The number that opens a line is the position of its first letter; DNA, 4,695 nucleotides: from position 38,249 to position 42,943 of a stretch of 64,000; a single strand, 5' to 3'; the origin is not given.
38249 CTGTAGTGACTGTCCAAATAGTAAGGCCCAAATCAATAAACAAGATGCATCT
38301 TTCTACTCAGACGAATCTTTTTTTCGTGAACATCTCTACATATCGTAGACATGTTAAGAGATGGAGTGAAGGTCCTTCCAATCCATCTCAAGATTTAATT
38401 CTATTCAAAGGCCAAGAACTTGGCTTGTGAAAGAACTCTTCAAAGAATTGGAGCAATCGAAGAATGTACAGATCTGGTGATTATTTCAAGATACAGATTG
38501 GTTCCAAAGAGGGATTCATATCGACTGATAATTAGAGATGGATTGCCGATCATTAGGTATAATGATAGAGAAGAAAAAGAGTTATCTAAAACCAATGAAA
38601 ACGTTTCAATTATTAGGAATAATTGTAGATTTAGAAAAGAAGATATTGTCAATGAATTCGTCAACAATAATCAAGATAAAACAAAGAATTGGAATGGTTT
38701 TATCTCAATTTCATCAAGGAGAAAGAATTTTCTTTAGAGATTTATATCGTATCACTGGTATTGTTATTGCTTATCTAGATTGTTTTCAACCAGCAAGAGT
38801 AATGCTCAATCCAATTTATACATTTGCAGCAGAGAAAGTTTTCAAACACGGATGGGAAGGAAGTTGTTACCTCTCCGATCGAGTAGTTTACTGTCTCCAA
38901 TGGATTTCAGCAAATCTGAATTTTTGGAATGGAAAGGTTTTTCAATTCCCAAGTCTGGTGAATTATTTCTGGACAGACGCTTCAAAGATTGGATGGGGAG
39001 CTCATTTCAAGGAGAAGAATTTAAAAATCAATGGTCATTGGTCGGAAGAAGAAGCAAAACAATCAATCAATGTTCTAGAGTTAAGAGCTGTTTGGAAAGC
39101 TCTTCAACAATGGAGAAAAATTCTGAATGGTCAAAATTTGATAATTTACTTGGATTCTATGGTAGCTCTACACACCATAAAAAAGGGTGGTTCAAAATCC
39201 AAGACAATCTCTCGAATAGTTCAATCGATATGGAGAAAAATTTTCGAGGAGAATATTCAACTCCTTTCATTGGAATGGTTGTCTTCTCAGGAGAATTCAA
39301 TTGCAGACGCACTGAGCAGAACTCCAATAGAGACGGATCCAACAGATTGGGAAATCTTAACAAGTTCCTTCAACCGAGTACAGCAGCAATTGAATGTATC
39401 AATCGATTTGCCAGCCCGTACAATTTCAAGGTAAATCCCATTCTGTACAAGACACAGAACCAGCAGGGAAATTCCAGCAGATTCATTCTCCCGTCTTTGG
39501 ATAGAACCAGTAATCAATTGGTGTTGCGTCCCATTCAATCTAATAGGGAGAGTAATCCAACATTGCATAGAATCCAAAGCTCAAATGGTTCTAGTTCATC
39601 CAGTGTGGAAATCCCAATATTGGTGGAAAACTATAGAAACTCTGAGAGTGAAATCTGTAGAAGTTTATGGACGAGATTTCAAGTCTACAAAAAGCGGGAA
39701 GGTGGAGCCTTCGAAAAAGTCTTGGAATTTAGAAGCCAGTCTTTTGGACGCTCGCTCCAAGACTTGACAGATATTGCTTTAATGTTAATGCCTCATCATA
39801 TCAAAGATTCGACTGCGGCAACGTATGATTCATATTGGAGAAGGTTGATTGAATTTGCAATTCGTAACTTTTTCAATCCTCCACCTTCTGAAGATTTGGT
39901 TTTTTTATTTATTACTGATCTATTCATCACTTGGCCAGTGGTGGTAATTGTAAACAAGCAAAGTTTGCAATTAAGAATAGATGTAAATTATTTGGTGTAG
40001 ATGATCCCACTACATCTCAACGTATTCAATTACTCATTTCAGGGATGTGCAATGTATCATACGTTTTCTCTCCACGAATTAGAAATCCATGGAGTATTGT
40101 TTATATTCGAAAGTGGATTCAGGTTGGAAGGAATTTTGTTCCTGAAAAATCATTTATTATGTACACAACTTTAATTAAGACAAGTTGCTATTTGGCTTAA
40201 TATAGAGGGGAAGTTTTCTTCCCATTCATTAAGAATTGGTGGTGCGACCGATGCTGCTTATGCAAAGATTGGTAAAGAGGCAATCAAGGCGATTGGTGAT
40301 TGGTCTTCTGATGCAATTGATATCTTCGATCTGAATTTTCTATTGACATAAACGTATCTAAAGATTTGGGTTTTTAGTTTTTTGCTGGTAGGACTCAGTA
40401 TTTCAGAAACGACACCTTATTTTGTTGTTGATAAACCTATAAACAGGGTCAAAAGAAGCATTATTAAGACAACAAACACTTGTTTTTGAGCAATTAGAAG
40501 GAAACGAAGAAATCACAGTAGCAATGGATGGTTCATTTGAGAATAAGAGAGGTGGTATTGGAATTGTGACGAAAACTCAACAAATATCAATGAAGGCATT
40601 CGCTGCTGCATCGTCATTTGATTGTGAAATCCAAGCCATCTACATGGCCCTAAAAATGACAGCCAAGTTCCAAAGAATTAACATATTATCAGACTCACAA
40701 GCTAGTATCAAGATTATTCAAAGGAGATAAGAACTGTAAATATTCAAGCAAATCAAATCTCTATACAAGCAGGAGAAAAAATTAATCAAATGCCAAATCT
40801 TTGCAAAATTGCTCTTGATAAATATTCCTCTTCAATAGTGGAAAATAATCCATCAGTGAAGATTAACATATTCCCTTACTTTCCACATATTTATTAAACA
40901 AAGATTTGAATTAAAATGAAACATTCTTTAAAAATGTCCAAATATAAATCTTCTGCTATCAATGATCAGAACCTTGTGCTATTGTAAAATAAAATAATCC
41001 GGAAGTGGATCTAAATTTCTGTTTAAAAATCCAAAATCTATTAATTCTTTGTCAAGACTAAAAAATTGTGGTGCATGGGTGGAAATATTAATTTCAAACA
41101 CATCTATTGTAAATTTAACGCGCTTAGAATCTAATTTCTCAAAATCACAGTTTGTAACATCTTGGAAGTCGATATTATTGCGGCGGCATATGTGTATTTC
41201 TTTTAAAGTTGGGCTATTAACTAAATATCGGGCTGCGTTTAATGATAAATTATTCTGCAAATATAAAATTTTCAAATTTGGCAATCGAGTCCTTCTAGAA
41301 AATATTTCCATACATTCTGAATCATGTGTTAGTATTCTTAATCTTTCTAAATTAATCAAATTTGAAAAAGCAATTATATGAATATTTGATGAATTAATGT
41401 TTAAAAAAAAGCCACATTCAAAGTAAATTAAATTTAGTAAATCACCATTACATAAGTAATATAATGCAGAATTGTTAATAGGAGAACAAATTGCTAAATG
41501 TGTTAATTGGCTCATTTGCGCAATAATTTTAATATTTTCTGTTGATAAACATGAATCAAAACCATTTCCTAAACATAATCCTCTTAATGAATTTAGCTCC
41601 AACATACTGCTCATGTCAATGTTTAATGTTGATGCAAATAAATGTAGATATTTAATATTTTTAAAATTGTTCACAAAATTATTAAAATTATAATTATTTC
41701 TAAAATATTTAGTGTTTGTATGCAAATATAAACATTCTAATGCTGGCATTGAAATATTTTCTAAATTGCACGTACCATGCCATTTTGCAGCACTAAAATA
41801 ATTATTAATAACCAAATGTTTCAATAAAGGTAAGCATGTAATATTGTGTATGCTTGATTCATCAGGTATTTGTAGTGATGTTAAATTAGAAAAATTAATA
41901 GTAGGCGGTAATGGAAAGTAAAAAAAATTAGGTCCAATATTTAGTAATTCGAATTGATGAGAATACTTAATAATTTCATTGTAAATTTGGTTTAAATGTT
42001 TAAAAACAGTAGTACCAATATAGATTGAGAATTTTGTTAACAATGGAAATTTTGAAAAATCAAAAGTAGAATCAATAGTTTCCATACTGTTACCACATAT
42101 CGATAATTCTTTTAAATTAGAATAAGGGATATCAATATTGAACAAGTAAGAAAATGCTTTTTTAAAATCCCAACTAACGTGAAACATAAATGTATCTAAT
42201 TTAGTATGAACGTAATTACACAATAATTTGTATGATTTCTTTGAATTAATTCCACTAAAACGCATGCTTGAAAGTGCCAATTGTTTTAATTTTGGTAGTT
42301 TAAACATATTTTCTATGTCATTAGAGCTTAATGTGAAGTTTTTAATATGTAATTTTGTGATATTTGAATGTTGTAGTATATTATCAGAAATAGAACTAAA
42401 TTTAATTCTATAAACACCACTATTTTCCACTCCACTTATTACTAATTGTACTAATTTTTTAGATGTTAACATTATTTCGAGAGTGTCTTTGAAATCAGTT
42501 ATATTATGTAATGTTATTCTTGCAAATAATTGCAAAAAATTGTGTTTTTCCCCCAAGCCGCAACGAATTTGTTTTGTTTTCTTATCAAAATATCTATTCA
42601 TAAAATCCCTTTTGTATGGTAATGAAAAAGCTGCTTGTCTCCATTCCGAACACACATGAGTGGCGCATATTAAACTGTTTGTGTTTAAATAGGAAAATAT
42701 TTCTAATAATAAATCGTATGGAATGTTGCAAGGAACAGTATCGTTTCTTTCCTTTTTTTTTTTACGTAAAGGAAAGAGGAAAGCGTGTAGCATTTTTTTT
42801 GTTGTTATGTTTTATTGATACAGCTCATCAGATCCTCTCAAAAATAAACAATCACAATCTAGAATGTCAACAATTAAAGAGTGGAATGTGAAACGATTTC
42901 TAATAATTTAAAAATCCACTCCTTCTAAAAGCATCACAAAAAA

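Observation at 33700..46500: Gene-poor, TE/repeat-rich island containing a DIRS/Ngaro-like tyrosine-recombinase retroelement remnant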

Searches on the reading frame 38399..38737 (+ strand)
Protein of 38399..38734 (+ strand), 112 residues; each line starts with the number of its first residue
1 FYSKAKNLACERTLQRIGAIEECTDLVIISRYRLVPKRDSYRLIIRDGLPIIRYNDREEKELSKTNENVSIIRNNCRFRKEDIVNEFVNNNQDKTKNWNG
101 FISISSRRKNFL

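Call 3: search_protein_families(library=pfam, proteins=[window:38420-38737:+], max_evalue=0.1)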
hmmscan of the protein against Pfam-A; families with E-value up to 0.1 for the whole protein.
window:38420-38737:+ (105 aa): 0 families

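Call 8: search_protein_families(library=pfam, proteins=[window:38399-38734:+], max_evalue=10)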
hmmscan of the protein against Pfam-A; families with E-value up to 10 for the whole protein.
seq(112 aa): 0 families

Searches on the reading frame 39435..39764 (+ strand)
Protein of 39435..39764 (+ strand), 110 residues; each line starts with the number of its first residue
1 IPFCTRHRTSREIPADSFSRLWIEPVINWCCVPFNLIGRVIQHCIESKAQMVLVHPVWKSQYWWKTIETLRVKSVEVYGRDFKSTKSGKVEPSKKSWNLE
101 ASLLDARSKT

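Call 8: search_protein_families(library=pfam, proteins=[window:39435-39764:+], max_evalue=10)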
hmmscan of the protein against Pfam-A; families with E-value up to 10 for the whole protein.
seq(110 aa): 1 family
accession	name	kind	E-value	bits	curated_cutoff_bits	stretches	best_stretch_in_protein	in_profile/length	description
PF19832.4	DUF6313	-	0.073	13.3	25.8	1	13-52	35-73/182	Family of unknown function (DUF6313)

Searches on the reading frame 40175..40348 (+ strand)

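Call 8: search_protein_families(library=pfam, proteins=[window:40175-40348:+], max_evalue=10)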
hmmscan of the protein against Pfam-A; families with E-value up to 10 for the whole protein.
seq(58 aa): 1 family
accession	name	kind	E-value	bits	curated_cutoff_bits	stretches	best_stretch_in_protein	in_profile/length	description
PF00589.27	Phage_integrase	-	0.053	13.7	27.1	1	2-47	115-160/172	Phage integrase family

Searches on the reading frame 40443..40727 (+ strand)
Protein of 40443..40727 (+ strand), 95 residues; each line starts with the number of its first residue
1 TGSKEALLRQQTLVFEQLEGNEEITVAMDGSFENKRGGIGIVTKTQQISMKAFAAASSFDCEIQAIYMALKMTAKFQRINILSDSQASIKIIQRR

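Call 8: search_protein_families(library=pfam, proteins=[window:40443-40727:+], max_evalue=10)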
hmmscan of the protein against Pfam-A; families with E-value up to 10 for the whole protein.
seq(95 aa): 3 families
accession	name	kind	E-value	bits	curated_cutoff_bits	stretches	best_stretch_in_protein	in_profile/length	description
PF00075.30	RNase_H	-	7.2e-09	36.4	25.8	1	22-92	2-76/141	RNase H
PF00912.28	Transgly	-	0.072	12.9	27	1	26-83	51-109/178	Transglycosylase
PF13456.12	RVT_3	-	0.11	12.8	21.6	1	29-94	3-78/123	Reverse transcriptase-like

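Call 65: search_solved_structures(query=window:40443-40727:+, max_evalue=1)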
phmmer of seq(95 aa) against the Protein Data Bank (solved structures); distinct sequences matched with E-value up to 1: 132 (the best 60 are shown).
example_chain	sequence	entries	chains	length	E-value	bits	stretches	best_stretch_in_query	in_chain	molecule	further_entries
1o1w_A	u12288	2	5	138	0.0017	22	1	17-94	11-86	RIBONUCLEASE H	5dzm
4qag_A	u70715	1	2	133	0.0022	21.7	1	18-94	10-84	Reverse transcriptase/ribonuclease H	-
3k2p_A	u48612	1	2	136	0.0022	21.6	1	18-94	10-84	Reverse Transcriptase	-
3lp3_A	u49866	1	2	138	0.0023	21.6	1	18-94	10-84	p15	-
1hrh_A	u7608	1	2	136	0.0025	21.5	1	19-94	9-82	RIBONUCLEASE H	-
1rdh_A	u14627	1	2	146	0.0026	21.4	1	17-94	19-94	HIV-1 REVERSE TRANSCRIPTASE (RIBONUCLEASE H DOMAIN)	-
7xis_A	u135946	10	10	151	0.0085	19.8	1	17-93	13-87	Reverse Transcriptase RNase H domain | Pol protein,Pol protein,HIV-1 Reverse Transcriptase RNase H active domain | Pol protein,Pol protein,Ribonuclease H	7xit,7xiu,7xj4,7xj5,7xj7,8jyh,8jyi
3hyf_A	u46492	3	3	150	0.0092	19.7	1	18-93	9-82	Reverse transcriptase/RNaseH | Fusion protein of HIV-1 RNase H p15 with engineered E. coli loop | Gag-Pol polyprotein,Ribonuclease HI,Gag-Pol polyprotein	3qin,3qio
2hny_A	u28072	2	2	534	0.022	18.5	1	18-94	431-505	Reverse transcriptase/ribonuclease H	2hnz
2hnd_A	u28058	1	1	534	0.022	18.5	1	18-94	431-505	Reverse transcriptase/ribonuclease H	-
2opq_A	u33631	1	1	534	0.022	18.5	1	18-94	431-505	Reverse transcriptase/ribonuclease H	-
2opp_A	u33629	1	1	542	0.022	18.5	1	18-94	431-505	Reverse transcriptase/ribonuclease H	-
1fko_A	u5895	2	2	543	0.022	18.5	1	18-94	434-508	HIV-1 RT, A-CHAIN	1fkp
2ops_A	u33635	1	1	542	0.022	18.5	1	18-94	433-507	Reverse transcriptase/ribonuclease H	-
1fk9_A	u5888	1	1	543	0.022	18.5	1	18-94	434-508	HIV-1 RT, A-CHAIN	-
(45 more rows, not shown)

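Call 66: search_protein_families(library=ncbifam, proteins=[window:40443-40727:+], max_evalue=0.1)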
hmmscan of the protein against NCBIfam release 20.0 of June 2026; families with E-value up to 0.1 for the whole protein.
seq(95 aa): 2 families
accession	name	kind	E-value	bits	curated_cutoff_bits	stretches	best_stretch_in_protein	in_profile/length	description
NF001236.0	PRK00203.1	equivalog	0.03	13.9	160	1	24-90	5-76/151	ribonuclease HI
NF005822.0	PRK07708.1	equivalog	0.062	12.9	175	0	17-47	67-99/220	hypothetical protein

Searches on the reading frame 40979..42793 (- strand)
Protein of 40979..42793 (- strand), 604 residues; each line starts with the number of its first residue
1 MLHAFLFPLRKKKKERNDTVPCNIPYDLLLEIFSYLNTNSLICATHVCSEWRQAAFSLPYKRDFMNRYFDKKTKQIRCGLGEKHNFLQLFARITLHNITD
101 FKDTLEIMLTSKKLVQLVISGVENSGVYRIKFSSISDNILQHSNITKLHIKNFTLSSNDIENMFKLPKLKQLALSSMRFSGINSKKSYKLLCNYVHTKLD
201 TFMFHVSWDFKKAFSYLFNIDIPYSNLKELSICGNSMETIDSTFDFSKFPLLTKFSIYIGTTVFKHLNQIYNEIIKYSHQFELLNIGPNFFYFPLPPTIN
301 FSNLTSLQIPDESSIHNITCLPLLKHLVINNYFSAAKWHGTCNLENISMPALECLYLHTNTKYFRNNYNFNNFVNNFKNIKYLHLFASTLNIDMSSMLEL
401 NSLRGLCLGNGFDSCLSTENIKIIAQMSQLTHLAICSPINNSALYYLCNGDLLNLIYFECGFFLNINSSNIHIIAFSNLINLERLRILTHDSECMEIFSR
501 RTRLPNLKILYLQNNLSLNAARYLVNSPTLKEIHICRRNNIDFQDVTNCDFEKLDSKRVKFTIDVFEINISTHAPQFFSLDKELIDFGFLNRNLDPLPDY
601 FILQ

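Call 3: search_protein_families(library=pfam, proteins=[window:40979-42793:-], max_evalue=0.1)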
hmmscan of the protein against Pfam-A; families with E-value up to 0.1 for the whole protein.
window:40979-42793:- (604 aa): 8 families
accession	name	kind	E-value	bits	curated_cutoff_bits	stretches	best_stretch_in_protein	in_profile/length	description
PF12937.12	F-box-like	-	1.4e-09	38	24.3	1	22-57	2-37/47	F-box-like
PF00646.38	F-box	-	8.3e-09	35.4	20.5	1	22-61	2-41/43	F-box domain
PF24758.1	LRR_At5g56370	-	0.00032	20.9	27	0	134-180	28-74/227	FBD-associated F-box protein At5g56370, LRR repeats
PF12799.13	LRR_4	-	0.0019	18.9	27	0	505-545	1-41/44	Leucine Rich repeats (2 copies)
PF25019.1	LRR_R13L1-DRL21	-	0.013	15.8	27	0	95-177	19-104/127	R13L1/DRL21 LRRs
PF25013.1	LRR_Zer-1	-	0.036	14.7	27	1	374-449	4-75/137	Zer-1-like, Leucine-rich repeats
PF15966.10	F-box_4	-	0.059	13.7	32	0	22-75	6-59/116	F-box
PF23008.3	FN3_Tor_3rd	-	0.092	13.2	30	0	199-240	16-57/92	Tyrosine-protein kinase receptor torso, third FN3 domain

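Call 14: list_cluster_members(proteins=[window:40979-42793:-, window:46546-47946:-])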
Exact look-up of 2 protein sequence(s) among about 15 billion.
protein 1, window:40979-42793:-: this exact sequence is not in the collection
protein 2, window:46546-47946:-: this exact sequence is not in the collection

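Call 35: find_homologous_proteins(query=window:40979-42793:-, max_evalue=0.001)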
Query window:40979-42793:-: 6448 candidates shared short words with the query, none scored E <= 0.001.

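Call 38: find_related_loci(query=window:40979-42793:-, collection=viral_contigs, flank=5000)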
Query window:40979-42793:- (604 aa) in viral_contigs; peptide patterns used: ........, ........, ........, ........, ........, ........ (x = any residue, [..] = any of these).
29 stretches matched a pattern, but none encodes a relative of the query by tblastn (E <= 1e-3).
